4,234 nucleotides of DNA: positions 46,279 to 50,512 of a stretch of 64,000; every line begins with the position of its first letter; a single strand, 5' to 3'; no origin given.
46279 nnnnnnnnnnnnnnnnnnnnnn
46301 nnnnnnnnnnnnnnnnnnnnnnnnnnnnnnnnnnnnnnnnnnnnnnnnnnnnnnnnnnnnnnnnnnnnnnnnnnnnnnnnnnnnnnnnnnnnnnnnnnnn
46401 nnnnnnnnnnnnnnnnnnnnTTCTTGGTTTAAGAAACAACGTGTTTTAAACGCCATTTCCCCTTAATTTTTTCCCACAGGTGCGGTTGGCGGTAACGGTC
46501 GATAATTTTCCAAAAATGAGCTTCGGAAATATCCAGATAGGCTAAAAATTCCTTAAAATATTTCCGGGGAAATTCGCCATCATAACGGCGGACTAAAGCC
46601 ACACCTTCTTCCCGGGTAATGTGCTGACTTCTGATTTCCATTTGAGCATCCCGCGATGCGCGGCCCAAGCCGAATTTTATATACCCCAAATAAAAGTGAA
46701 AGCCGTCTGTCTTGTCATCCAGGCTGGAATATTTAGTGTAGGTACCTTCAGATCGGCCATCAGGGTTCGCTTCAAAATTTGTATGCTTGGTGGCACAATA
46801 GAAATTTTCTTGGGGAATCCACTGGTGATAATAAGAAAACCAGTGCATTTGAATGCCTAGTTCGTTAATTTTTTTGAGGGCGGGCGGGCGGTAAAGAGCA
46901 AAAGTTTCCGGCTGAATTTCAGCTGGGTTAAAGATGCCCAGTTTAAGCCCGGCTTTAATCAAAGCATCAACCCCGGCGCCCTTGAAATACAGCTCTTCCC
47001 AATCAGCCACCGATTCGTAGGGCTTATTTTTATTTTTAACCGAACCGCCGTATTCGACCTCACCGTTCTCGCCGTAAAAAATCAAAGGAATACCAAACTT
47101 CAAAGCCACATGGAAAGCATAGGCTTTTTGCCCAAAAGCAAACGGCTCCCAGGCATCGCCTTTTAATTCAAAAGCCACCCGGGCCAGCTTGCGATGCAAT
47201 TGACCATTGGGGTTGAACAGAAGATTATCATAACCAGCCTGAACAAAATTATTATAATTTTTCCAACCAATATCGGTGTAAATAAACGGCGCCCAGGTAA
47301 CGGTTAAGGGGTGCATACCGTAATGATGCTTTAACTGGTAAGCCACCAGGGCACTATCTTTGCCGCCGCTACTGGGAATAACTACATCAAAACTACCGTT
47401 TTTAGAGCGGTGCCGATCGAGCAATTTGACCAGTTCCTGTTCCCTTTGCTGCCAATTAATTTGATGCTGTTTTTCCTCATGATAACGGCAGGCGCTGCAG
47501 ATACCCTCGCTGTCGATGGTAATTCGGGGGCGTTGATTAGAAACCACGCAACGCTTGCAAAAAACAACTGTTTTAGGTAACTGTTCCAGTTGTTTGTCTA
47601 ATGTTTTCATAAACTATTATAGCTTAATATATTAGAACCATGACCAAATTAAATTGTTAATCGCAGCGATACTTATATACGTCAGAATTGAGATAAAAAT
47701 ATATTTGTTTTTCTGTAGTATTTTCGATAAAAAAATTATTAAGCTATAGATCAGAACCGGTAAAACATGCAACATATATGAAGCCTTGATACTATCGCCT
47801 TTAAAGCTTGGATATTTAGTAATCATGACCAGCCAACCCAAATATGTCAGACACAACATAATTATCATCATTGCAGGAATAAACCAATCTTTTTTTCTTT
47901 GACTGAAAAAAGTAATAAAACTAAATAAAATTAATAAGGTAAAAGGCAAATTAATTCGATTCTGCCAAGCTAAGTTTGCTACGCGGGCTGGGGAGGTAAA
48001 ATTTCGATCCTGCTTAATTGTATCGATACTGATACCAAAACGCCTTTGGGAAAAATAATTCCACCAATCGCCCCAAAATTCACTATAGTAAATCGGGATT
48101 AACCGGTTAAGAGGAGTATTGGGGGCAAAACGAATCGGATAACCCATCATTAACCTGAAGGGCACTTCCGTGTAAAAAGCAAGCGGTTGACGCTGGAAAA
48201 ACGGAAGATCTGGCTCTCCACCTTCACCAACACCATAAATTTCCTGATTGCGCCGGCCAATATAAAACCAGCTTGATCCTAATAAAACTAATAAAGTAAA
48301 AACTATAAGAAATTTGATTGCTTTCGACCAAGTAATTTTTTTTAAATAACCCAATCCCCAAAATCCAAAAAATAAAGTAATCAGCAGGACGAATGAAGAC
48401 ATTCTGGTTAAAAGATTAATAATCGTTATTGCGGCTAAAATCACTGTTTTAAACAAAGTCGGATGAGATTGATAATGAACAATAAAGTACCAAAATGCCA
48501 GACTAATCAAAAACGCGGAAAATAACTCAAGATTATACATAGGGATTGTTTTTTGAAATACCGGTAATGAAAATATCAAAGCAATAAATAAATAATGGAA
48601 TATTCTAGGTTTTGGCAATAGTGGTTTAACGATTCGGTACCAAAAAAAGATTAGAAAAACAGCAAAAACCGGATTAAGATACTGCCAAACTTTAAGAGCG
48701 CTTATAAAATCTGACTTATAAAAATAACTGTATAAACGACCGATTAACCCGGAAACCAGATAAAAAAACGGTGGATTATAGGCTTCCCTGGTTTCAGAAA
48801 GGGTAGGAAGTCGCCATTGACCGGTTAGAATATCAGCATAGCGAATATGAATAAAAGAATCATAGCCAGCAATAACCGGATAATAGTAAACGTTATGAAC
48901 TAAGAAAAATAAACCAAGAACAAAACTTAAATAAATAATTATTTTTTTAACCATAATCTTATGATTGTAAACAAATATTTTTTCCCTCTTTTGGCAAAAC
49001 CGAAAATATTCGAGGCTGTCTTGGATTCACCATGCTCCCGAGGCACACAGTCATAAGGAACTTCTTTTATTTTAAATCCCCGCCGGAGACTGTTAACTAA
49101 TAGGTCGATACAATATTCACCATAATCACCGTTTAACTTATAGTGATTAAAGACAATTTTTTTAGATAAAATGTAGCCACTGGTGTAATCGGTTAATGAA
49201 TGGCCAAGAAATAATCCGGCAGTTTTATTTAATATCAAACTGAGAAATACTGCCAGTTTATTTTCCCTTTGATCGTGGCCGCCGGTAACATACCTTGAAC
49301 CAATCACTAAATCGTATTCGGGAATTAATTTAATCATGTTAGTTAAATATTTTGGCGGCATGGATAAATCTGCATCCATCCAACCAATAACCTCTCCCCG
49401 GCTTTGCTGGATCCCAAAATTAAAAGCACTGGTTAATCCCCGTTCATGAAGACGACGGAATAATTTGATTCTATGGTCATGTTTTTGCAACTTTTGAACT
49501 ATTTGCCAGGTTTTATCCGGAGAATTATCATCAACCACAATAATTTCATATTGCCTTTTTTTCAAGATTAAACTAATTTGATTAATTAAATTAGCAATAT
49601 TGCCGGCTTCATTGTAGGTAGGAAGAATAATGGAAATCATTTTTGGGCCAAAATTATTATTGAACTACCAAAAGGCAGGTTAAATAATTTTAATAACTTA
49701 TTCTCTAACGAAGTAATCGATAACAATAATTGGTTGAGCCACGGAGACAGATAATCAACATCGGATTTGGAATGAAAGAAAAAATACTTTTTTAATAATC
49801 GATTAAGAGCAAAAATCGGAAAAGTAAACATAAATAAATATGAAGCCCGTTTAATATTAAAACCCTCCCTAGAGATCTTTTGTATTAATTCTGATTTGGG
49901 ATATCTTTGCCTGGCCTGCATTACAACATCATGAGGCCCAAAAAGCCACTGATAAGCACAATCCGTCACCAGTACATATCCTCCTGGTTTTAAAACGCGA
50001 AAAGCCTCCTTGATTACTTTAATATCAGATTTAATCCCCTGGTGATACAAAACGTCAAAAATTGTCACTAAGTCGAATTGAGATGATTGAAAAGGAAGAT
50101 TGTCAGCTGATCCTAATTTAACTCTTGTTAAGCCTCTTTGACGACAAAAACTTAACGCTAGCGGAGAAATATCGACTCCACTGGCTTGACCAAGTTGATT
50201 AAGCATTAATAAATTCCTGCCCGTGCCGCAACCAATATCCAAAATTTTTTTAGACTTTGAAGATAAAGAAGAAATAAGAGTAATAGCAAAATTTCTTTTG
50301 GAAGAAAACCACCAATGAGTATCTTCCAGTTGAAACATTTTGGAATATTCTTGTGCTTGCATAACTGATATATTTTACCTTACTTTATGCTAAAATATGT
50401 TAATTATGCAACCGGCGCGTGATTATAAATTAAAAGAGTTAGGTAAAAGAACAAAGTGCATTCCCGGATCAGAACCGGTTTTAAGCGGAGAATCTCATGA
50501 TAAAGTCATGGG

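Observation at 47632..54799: Duplicated ArnB/ArnC/ArnT-like triads: aminotransferase + polyprenyl-P-sugar synthase + dedicated GT-C, twice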

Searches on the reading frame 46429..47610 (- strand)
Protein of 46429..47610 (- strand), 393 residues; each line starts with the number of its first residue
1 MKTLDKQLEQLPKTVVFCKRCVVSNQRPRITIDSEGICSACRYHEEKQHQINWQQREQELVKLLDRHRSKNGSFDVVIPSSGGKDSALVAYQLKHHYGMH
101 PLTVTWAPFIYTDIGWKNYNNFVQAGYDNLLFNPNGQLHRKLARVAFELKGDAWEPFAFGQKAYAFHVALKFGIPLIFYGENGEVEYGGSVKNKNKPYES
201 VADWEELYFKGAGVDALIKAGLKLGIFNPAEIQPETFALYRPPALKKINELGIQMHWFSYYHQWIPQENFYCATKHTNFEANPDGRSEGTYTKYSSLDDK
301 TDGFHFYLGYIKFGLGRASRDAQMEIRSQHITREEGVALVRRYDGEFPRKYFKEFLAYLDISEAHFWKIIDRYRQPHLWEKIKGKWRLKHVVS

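Call 3: search_protein_families(library=pfam, proteins=[window:46429-47610:-], max_evalue=0.01)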
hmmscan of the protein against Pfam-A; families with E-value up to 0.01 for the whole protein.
window:46429-47610:- (393 aa): 0 families

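Call 10: search_protein_families(library=ncbifam, proteins=[window:46429-47610:-], max_evalue=0.01)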
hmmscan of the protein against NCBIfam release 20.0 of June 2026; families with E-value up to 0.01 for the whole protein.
window:46429-47610:- (393 aa): 2 families
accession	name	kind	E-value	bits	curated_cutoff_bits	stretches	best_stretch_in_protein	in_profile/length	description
TIGR03573.1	WbuX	subfamily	2.3e-102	342.9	203.2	1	17-370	3-343/344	N-acetyl sugar amidotransferase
NF010587.0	PRK13980.1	equivalog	0.0017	17.6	255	1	46-100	4-58/267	NAD+ synthase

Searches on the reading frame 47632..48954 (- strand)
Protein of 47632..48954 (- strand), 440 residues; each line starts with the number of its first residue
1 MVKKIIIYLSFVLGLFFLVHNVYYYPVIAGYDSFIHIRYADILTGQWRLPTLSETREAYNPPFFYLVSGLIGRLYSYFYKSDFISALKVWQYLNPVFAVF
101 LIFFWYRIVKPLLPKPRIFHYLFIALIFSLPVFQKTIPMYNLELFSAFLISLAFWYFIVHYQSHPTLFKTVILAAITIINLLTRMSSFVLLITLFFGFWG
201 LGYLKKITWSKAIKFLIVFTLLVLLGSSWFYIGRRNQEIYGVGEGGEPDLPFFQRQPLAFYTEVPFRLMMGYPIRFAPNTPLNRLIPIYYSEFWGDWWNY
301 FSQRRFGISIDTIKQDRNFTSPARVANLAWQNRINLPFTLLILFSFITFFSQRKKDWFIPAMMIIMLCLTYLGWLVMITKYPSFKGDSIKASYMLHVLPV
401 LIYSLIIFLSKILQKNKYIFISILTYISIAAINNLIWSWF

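Call 3: search_protein_families(library=pfam, proteins=[window:47632-48954:-], max_evalue=0.01)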
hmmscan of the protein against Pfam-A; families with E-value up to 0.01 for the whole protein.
window:47632-48954:- (440 aa): 0 families

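Call 10: search_protein_families(library=ncbifam, proteins=[window:47632-48954:-], max_evalue=0.01)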
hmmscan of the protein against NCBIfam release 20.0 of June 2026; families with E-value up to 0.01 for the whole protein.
window:47632-48954:- (440 aa): 0 families

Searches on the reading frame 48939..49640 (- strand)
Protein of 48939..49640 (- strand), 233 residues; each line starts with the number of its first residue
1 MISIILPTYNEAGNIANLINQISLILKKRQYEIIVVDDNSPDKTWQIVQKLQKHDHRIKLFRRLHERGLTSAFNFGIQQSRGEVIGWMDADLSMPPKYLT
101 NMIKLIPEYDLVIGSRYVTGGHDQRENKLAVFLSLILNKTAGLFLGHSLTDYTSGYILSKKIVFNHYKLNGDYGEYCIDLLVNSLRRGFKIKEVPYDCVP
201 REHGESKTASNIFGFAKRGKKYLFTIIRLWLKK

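Call 3: search_protein_families(library=pfam, proteins=[window:48939-49640:-], max_evalue=0.01)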
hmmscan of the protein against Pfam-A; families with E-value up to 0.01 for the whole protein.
window:48939-49640:- (233 aa): 3 families
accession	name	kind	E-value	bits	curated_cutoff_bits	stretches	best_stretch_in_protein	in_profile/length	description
PF00535.33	Glycos_transf_2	-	3.3e-36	125.2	23.3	1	3-165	1-165/168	Glycosyl transferase family 2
PF10111.15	Glyco_tranf_2_2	-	2.8e-08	34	27.3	1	3-107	1-107/276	Glycosyltransferase like family 2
PF13506.12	Glyco_transf_21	-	0.0023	17.9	21.7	1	77-133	26-84/174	Glycosyl transferase family 21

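Call 10: search_protein_families(library=ncbifam, proteins=[window:48939-49640:-], max_evalue=0.01)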
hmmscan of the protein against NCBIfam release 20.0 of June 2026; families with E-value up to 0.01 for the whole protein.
window:48939-49640:- (233 aa): 27 families (the best 25 are shown)
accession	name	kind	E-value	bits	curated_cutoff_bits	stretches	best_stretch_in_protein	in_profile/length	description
NF047588.1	GlcsyltransPgfSStrep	equivalog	5.2e-21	75.2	500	1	2-208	3-205/308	glycosyltransferase PgfS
TIGR03937.1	PgaC_IcaA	equivalog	3.5e-16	59.2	422.3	1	1-106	46-150/407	poly-beta-1,6-N-acetyl-D-glucosamine synthase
NF041875.1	EPS_EpsD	equivalog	2.1e-14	53.7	370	1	2-105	1-103/325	exopolysaccharide biosynthesis glycosyltransferase EpsD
TIGR04283.1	glyco_like_mftF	equivalog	3.1e-14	53.1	182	1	2-107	1-98/221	TIGR04283 family arsenosugar biosynthesis glycosyltransferase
NF007986.1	PRK10714.1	equivalog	3.1e-14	52.7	529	1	2-208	8-210/316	undecaprenyl-phosphate 4-deoxy-4-formamido-L-arabinose transferase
NF038302.1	EPS_HpsE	equivalog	6.3e-14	51.6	300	1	2-104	3-109/307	hormogonium polysaccharide biosynthesis glycosyltransferase HpsE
NF047683.1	TeichurnBiosyTuaG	equivalog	1.4e-13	51.1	400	1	2-106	8-111/252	teichuronic acid biosynthesis protein TuaG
TIGR04182.1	glyco_TIGR04182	equivalog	2.3e-13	50.2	325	1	2-209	2-200/293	S-layer glycoprotein N-glycosyltransferase AglJ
NF007482.0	PRK10073.1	equivalog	1.2e-12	47.6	423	1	2-113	8-117/334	glycosyltransferase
TIGR03965.1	mycofact_glyco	equivalog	5.4e-12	45.3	280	1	2-130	76-202/467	mycofactocin biosynthesis glycosyltransferase MftF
NF050050.1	ProtGlycPglI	equivalog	9.9e-12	44.8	500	1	2-113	4-116/306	GalNAc(5)-diNAcBac-PP-undecaprenol beta-1,3-glucosyltransferase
NF038299.1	EPS_HpsN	equivalog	1e-11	44.4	425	1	1-104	2-104/317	hormogonium polysaccharide biosynthesis glycosyltransferase HpsN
NF041391.1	DPhHxTase_Halo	equivalog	1.3e-10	40.6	375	1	8-207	3-191/213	dolichyl-phosphate hexose transferase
NF053739.1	GlytfEpsEBac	equivalog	2.1e-09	36.8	450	1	2-98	3-100/265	glycosyltransferase EpsE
TIGR03111.1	glyc2_xrt_Gpos1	hypoth_equivalog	4.4e-09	35.7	363.95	1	2-104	51-154/439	TIGR03111 family XrtG-associated glycosyltransferase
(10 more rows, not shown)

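Call 41: search_solved_structures(query=window:48939-49640:-, max_evalue=1e-8, show_alignments=2)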
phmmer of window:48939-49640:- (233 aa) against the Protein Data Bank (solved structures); distinct sequences matched with E-value up to 1e-8: 11.
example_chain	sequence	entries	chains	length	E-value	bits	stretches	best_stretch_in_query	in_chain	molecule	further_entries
5mlz_A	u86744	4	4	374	1.4e-30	109.8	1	2-215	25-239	Dolichol monophosphate mannose synthase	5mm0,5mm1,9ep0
2z87_A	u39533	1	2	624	4.2e-13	52.6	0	1-128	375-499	Chondroitin synthase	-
2z86_A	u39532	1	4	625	4.2e-13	52.6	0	1-128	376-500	Chondroitin synthase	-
5ekp_C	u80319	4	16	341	1.6e-11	47.5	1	2-207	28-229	Uncharacterized glycosyltransferase sll0501 | Glycosyltransferase sll0501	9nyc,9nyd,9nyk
9nye_A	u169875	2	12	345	1.6e-11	47.4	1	2-207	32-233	Glycosyltransferase sll0501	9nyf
5eke_A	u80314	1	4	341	2.8e-11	46.6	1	2-158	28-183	Uncharacterized glycosyltransferase sll0501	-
8vh7_A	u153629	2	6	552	2.2e-10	43.7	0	1-91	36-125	Heparosan synthase B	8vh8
8viw_A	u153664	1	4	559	2.3e-10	43.6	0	1-91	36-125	Heparosan synthase B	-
9hwj_A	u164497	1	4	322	2.4e-10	43.6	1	2-207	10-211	Undecaprenyl-phosphate 4-deoxy-4-formamido-L-arabinose transferase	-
9bhc_C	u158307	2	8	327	1.7e-09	40.9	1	2-207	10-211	Undecaprenyl-phosphate 4-deoxy-4-formamido-L-arabinose transferase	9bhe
8vxh_A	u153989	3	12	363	2.2e-09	40.4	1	2-207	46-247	Undecaprenyl-phosphate 4-deoxy-4-formamido-L-arabinose transferase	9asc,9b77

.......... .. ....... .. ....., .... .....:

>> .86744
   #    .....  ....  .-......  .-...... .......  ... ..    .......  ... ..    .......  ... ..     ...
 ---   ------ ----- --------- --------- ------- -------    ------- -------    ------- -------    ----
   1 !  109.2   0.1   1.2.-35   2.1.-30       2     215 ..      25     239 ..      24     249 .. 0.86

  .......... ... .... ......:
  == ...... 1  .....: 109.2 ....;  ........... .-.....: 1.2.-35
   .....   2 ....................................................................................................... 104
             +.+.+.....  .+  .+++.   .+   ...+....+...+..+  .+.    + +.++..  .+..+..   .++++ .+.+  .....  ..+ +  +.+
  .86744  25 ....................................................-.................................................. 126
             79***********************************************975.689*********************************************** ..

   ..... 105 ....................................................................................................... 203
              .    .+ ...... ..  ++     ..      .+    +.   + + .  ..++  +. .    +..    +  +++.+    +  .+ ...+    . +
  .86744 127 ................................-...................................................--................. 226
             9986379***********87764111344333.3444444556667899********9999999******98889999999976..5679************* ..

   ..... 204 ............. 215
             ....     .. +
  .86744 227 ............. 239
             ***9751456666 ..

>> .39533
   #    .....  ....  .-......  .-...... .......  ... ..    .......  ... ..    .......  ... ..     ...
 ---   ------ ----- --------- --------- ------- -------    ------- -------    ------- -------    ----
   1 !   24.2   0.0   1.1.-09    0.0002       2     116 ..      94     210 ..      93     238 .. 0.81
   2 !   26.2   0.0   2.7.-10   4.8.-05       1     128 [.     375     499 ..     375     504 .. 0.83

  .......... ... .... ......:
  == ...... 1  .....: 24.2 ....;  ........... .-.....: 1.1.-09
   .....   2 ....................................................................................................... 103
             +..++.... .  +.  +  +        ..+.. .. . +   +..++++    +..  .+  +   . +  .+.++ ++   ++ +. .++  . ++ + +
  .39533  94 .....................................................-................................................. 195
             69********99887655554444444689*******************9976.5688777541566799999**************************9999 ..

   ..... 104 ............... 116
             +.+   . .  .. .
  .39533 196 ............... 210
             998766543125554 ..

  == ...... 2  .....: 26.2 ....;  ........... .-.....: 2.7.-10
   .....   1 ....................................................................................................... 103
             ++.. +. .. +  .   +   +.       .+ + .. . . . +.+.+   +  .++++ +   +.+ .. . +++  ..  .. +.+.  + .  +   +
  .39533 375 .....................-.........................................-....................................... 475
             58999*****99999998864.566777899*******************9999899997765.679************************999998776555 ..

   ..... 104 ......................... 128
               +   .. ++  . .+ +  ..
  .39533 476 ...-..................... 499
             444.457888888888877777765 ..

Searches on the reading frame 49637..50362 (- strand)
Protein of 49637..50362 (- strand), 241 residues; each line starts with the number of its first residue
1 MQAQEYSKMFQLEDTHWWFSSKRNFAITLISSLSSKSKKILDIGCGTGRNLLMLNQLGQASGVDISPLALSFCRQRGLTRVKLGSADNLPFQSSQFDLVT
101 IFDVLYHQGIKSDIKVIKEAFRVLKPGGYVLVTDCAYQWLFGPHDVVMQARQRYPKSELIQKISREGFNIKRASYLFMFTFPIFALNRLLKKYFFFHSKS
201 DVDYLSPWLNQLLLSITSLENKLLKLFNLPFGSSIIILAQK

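Call 3: search_protein_families(library=pfam, proteins=[window:49637-50362:-], max_evalue=0.01)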
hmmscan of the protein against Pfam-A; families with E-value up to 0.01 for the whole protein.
window:49637-50362:- (241 aa): 12 families
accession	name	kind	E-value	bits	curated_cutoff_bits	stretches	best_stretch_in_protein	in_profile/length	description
PF08241.18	Methyltransf_11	-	1.6e-20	74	21.2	1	41-131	1-94/95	Methyltransferase domain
PF13847.12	Methyltransf_31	-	5.1e-20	72.1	27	1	35-141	2-119/145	Methyltransferase domain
PF13649.12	Methyltransf_25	-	4.4e-19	69.4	27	1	40-128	1-97/97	Methyltransferase domain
PF13489.12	Methyltransf_23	-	5.1e-13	49.5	27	1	30-163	13-145/164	Methyltransferase domain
PF08242.18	Methyltransf_12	-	2.7e-12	47.7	30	1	41-129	1-97/98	Methyltransferase domain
PF01209.24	Ubie_methyltran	-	2.2e-10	40.8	20.1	1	34-135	45-154/233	ubiE/COQ5 methyltransferase family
PF07021.18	MetW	-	5.8e-07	29.8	21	1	29-124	6-102/193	Methionine biosynthesis protein MetW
PF08003.17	Methyltransf_9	-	1.5e-06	27.9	23.8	1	14-133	95-218/315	Protein of unknown function (DUF1698)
PF03848.20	TehB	-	0.00027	20.9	20.4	1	36-132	30-132/193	Tellurite resistance protein TehB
PF05175.20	MTS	-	0.00058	20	23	1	29-130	23-136/170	Methyltransferase small domain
PF05148.21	Methyltransf_8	-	0.0018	18.6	27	1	6-135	44-159/219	Hypothetical methyltransferase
PF03141.22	Methyltransf_29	-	0.0044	16.1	23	1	33-133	114-218/506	Putative S-adenosyl-L-methionine-dependent methyltransferase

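Call 10: search_protein_families(library=ncbifam, proteins=[window:49637-50362:-], max_evalue=0.01)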
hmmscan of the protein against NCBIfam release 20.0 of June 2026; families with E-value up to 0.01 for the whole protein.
window:49637-50362:- (241 aa): 48 families (the best 25 are shown)
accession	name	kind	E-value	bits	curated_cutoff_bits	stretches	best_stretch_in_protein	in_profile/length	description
NF045667.1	MTase_DVU1556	equivalog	9.4e-17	61.2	155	1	35-171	21-163/213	DVU_1556 family methyltransferase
TIGR01934.1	MenG_MenH_UbiE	subfamily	1.2e-12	47.6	158.35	1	33-135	36-144/223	ubiquinone/menaquinone biosynthesis methyltransferase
TIGR02072.1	BioC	equivalog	2.9e-12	46.9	184.95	1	23-169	17-172/244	malonyl-ACP O-methyltransferase BioC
NF041537.1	ArsM_AhpD_UU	exception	1.4e-11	43.8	510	1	36-135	76-183/345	arsenite methyltransferase/AhpD domain selenoprotein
NF001244.0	PRK00216.1-5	equivalog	3.2e-11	43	216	1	34-135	46-156/236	bifunctional demethylmenaquinone methyltransferase/2-methoxy-6-polyprenyl-1,4-benzoquinol methylase UbiE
NF043040.1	corrin_prot_MT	hypoth_equivalog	1.1e-10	41.3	180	1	29-134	34-149/216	corrinoid protein-associated methyltransferase CpaM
NF047649.1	MTase_UXPK_star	exception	1.3e-10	40.8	460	1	38-135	79-184/283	methyltransferase/UXPK-star double selenoprotein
NF001243.0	PRK00216.1-4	equivalog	1.9e-10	40.5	235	1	35-137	46-156/237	demethylmenaquinone methyltransferase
NF045825.1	FAmtase_mtf2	equivalog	2.9e-10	39.8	400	1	36-136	58-162/248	fatty-acid O-methyltransferase Mtf2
TIGR02752.1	MenG_heptapren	equivalog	8.8e-10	38.5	419.85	1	35-142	44-159/231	demethylmenaquinone methyltransferase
NF041536.1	ArsM_DUF2284_UU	exception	1.3e-09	36.9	575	1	36-135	76-183/459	arsenite methyltransferase/DUF2284 domain selenoprotein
NF045823.1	PthPhpthDimycoMt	equivalog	2.3e-09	36.8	300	1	36-135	66-169/256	phthiotriol/phenolphthiotriol dimycocerosates methyltransferase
NF040539.1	AST_met_ArsM_2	exception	3.1e-09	37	240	1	33-135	53-166/262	putative arsinothricin biosynthesis methyltransferase ArsM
NF008823.0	PRK11873.1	subfamily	4.1e-09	36.3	263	1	38-136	79-185/272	arsenite methyltransferase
NF011650.0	PRK15068.1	equivalog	1.6e-08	33.8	209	1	14-155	102-245/324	tRNA 5-methoxyuridine(34)/uridine 5-oxyacetic acid(34) synthase CmoB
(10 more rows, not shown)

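Call 45: search_solved_structures(query=window:49637-50362:-, max_evalue=0.00001)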
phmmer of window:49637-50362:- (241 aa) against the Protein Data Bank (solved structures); distinct sequences matched with E-value up to 0.00001: 35.
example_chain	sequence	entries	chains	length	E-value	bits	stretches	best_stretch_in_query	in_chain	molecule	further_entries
3kkz_A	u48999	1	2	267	4.6e-12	49.3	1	26-194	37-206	uncharacterized protein Q5LES9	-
3f4k_A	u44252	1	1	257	1.5e-11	47.6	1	26-160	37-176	Putative methyltransferase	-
3svz_A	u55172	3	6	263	1.6e-11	47.5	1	26-160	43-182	Putative methyltransferase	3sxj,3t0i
3l8d_A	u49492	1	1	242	3.9e-10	43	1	14-133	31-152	Methyltransferase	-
3t7r_A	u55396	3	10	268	7.1e-10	42.1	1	26-201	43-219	Putative methyltransferase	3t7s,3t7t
3e7p_A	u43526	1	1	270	7.2e-10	42.1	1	26-201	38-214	Putative methyltransferase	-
3sm3_A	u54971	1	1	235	1e-09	41.6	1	30-140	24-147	SAM-dependent methyltransferases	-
5gm1_A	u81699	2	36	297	1.3e-09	41.2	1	25-188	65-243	O-methylransferase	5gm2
1xxl_A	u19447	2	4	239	1.1e-08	38.2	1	37-134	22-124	YcgJ protein | ycgJ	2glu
3mgg_A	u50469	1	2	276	5.8e-08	35.9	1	37-134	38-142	Methyltransferase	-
1vlm_A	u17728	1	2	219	5.8e-08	35.9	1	39-134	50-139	SAM-dependent methyltransferase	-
5wp5_A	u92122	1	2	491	6.7e-08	35.6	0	36-136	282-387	Phosphomethylethanolamine N-methyltransferase 2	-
2avn_A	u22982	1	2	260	7.4e-08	35.5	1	35-137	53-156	ubiquinone/menaquinone biosynthesis methyltransferase-related protein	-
1ve3_A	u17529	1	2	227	1.2e-07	34.8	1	28-133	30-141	hypothetical protein PH0226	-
8zc8_A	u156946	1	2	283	1.4e-07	34.6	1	38-181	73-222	MitM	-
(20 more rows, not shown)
